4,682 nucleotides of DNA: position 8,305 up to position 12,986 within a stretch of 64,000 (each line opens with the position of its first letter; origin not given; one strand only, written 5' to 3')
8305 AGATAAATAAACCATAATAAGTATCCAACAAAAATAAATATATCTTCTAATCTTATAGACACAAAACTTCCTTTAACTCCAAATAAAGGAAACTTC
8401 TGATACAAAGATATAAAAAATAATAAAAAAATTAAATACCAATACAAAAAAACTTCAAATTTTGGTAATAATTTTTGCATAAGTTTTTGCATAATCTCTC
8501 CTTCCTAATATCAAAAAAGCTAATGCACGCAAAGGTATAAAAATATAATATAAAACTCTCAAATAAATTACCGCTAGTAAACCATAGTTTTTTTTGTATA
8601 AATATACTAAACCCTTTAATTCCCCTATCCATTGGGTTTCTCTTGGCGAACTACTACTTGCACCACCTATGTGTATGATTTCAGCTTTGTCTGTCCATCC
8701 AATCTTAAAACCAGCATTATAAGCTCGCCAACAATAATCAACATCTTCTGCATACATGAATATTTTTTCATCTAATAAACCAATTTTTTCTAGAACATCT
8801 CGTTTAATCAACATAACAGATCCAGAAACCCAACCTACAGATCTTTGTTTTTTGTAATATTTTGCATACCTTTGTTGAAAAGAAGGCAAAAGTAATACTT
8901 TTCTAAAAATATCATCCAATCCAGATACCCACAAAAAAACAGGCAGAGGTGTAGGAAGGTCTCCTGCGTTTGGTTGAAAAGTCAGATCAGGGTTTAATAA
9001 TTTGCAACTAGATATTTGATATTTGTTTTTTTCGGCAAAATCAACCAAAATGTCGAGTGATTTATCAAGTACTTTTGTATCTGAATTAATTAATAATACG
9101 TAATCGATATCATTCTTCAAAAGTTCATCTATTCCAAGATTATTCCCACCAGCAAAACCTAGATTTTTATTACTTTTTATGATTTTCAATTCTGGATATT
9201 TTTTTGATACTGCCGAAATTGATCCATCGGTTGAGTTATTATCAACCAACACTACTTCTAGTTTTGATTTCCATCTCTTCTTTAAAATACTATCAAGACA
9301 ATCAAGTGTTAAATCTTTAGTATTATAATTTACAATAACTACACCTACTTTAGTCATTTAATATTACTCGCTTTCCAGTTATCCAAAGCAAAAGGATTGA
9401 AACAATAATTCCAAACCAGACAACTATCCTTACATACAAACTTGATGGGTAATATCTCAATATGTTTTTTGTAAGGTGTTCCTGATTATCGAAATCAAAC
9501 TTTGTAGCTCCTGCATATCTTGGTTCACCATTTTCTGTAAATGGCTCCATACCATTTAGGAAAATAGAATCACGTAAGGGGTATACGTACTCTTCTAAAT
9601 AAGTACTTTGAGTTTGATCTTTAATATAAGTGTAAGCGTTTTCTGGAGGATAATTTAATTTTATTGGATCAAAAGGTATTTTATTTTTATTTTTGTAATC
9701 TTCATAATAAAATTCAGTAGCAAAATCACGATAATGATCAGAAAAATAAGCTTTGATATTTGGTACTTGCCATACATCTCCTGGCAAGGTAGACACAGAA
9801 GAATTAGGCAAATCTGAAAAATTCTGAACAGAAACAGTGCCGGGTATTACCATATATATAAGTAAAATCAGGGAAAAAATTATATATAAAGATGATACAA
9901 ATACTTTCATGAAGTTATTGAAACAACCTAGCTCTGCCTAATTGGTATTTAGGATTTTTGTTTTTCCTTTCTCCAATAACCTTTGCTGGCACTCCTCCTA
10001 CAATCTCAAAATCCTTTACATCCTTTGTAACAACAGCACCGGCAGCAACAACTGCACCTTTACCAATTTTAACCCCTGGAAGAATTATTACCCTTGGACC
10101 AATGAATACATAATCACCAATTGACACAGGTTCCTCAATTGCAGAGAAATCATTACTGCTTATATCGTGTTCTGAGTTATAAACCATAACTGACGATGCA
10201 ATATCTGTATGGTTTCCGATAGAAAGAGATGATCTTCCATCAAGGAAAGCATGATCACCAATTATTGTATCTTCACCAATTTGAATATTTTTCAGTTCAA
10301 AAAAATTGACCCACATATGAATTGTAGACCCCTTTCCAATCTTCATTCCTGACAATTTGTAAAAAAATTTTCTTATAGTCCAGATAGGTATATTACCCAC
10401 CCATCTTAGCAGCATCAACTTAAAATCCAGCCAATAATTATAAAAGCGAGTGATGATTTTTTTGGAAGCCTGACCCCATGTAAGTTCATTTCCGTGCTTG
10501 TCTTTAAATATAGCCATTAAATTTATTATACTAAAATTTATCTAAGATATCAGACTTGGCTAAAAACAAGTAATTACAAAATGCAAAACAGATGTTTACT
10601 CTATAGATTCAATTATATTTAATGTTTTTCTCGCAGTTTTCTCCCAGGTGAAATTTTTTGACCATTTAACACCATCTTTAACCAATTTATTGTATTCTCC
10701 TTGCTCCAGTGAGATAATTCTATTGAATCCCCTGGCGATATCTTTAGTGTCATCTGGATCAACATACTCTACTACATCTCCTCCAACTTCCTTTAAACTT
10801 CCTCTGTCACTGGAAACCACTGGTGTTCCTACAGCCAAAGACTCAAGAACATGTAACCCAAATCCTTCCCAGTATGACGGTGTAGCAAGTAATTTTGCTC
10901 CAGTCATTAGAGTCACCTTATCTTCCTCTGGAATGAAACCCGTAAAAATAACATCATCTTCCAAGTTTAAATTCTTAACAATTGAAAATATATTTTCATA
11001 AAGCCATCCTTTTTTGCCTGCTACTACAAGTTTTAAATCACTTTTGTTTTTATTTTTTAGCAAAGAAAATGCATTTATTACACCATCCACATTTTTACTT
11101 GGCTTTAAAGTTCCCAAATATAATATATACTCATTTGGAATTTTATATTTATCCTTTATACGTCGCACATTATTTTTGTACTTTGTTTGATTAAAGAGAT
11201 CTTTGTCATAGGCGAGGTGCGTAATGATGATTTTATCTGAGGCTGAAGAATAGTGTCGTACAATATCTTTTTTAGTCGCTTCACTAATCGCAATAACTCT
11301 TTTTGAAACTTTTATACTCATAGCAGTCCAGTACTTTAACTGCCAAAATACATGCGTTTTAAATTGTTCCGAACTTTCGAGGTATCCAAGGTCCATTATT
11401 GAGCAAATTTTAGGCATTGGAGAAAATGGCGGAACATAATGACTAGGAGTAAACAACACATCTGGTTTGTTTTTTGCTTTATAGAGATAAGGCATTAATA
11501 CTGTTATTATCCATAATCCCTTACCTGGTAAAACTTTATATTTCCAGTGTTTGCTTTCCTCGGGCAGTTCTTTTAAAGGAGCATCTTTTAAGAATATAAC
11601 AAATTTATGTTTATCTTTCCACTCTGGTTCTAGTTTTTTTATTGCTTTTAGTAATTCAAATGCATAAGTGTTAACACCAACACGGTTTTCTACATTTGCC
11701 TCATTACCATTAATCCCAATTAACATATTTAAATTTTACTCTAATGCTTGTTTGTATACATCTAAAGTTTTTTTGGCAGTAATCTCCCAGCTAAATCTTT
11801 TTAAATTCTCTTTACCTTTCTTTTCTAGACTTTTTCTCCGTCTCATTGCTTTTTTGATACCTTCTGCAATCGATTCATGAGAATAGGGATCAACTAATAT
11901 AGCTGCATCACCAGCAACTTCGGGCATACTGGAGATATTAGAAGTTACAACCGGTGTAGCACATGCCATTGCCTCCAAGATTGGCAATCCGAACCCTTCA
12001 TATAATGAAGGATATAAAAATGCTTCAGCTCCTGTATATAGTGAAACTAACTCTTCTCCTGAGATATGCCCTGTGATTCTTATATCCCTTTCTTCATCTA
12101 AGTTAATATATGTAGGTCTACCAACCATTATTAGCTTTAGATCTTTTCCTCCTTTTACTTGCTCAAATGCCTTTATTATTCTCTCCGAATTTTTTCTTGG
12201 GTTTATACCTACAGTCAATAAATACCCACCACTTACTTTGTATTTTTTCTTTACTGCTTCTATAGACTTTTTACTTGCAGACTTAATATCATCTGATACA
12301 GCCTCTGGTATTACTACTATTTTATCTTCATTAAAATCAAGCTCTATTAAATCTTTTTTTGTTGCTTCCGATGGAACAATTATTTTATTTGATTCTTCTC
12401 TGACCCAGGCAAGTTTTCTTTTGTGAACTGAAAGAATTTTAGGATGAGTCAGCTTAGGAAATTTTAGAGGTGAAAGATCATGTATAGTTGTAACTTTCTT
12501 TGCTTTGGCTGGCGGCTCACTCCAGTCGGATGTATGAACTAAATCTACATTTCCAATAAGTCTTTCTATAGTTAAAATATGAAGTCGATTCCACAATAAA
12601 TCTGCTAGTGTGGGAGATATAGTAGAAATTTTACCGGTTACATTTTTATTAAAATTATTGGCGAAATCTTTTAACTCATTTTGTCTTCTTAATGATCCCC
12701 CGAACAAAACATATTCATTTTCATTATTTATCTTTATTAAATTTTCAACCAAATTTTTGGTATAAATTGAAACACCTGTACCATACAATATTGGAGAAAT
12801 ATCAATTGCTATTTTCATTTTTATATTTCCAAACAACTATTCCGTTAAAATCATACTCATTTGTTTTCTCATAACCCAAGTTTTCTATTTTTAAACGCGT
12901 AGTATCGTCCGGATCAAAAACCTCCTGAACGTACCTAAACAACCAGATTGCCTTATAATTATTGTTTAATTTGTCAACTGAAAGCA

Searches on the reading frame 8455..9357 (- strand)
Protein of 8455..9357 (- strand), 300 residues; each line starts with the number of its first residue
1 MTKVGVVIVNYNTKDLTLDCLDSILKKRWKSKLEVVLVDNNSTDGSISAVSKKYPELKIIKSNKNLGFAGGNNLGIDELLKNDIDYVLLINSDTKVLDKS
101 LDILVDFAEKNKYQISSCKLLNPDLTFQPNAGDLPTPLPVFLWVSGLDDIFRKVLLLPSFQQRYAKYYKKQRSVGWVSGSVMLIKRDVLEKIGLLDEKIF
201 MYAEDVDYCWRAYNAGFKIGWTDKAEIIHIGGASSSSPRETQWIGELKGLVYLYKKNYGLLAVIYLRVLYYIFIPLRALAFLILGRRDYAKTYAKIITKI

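Call 16: search_protein_families(library=pfam, proteins=[window:8455-9357:-], max_evalue=0.001)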
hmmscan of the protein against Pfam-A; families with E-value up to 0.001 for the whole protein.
window:8455-9357:- (300 aa): 3 families
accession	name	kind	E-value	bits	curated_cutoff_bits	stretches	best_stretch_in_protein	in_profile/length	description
PF00535.33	Glycos_transf_2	-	1.2e-18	68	23.3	1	6-192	2-167/168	Glycosyl transferase family 2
PF13641.12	Glyco_tranf_2_3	-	4.7e-13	50.1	27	1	4-228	3-210/230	Glycosyltransferase like family 2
PF13632.12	Glyco_trans_2_3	-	1.5e-06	28.6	27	1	86-244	1-137/198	Glycosyl transferase family group 2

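Call 61: search_protein_families(library=ncbifam, proteins=[window:8455-9357:-], max_evalue=1e-10)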
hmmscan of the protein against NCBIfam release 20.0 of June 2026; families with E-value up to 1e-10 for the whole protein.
window:8455-9357:- (300 aa): 4 families
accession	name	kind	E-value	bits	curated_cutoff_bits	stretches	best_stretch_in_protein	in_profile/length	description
TIGR01556.1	rhamnosyltran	subfamily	8.3e-20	71.1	200.55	0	11-115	3-105/281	rhamnosyltransferase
NF050113.1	gal_furan_GlfT1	equivalog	3e-13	49.7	330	1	6-238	3-215/290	galactofuranosyltransferase GlfT1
TIGR03965.1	mycofact_glyco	equivalog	4.5e-13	48.9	280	0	173-229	225-280/467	mycofactocin biosynthesis glycosyltransferase MftF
NF007482.0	PRK10073.1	equivalog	7.4e-12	44.9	423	1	2-119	6-121/334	glycosyltransferase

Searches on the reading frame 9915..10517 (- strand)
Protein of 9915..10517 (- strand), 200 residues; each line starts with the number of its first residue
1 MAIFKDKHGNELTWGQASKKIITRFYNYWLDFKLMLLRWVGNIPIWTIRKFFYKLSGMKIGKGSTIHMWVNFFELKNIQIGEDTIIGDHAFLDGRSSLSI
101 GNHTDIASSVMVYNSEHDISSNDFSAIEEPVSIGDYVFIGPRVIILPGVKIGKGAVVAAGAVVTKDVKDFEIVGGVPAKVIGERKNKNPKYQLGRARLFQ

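Call 16: search_protein_families(library=pfam, proteins=[window:9915-10517:-], max_evalue=0.001)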
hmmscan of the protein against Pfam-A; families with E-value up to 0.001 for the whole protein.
window:9915-10517:- (200 aa): 4 families
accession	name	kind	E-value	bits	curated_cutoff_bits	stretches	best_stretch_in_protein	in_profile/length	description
PF00132.30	Hexapep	-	2.7e-16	58.9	27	1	131-165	2-36/36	Bacterial transferase hexapeptide (six repeats)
PF14602.12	Hexapep_2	-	7.1e-11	42.1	27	1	130-165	1-34/34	Hexapeptide repeat of succinyl-transferase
PF25084.1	LbH_EIF2B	-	0.00011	22.6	54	1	76-167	8-97/105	EIF2B subunit epsilon LbH domain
PF25087.1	GMPPB_C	-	0.00027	21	39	0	127-165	13-51/110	GMPPB C-terminal domain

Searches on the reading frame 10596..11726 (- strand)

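Call 25: search_protein_families(library=pfam, proteins=[window:10596-11726:-], max_evalue=0.01)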
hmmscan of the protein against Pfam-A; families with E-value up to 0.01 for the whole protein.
window:10596-11726:- (376 aa): 5 families
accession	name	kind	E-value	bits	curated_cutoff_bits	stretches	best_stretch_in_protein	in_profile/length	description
PF00534.26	Glycos_transf_1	-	2.9e-36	125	26.4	1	191-352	6-169/172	Glycosyl transferases group 1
PF13692.12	Glyco_trans_1_4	-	2.2e-25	90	27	1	200-338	3-140/142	Glycosyl transferases group 1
PF20706.3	GT4-conflict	-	5.4e-09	35.9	26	1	200-308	199-313/385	Family 4 Glycosyltransferase in conflict systems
PF13439.12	Glyco_transf_4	-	3.4e-05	24.4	28.5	1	17-174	3-167/170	Glycosyltransferase Family 4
PF13524.12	Glyco_trans_1_2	-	0.0059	17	25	1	226-335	10-112/144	Glycosyl transferase-like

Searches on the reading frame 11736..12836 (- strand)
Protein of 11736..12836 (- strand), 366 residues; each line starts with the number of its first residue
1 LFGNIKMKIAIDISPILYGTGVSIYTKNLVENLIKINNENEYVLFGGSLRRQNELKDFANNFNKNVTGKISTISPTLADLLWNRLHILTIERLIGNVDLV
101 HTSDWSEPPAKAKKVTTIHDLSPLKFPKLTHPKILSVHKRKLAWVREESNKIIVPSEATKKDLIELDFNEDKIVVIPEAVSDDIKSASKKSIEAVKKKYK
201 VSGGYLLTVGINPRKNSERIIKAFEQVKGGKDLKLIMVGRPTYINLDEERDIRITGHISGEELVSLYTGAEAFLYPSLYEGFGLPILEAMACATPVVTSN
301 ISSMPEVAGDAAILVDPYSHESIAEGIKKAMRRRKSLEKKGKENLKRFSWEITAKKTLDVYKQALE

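Call 25: search_protein_families(library=pfam, proteins=[window:11736-12836:-], max_evalue=0.01)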
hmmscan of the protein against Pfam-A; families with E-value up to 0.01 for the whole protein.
window:11736-12836:- (366 aa): 7 families
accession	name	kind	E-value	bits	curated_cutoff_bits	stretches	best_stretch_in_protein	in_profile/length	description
PF00534.26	Glycos_transf_1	-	5.8e-30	104.5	26.4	1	211-343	24-168/172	Glycosyl transferases group 1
PF13692.12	Glyco_trans_1_4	-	2e-25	90.2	27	1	206-331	4-140/142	Glycosyl transferases group 1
PF13439.12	Glyco_transf_4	-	2e-15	57.6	28.5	1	21-181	3-167/170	Glycosyltransferase Family 4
PF13524.12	Glyco_trans_1_2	-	1.9e-06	28.3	25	1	224-352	6-137/144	Glycosyl transferase-like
PF20706.3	GT4-conflict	-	1.9e-06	27.6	26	1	261-302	273-314/385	Family 4 Glycosyltransferase in conflict systems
PF00982.27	Glyco_transf_20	-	4.1e-05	22.9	32.5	1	256-344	358-450/473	Glycosyltransferase family 20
PF02350.25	Epimerase_2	-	0.00048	19.5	30.6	1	149-342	123-328/347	UDP-N-acetylglucosamine 2-epimerase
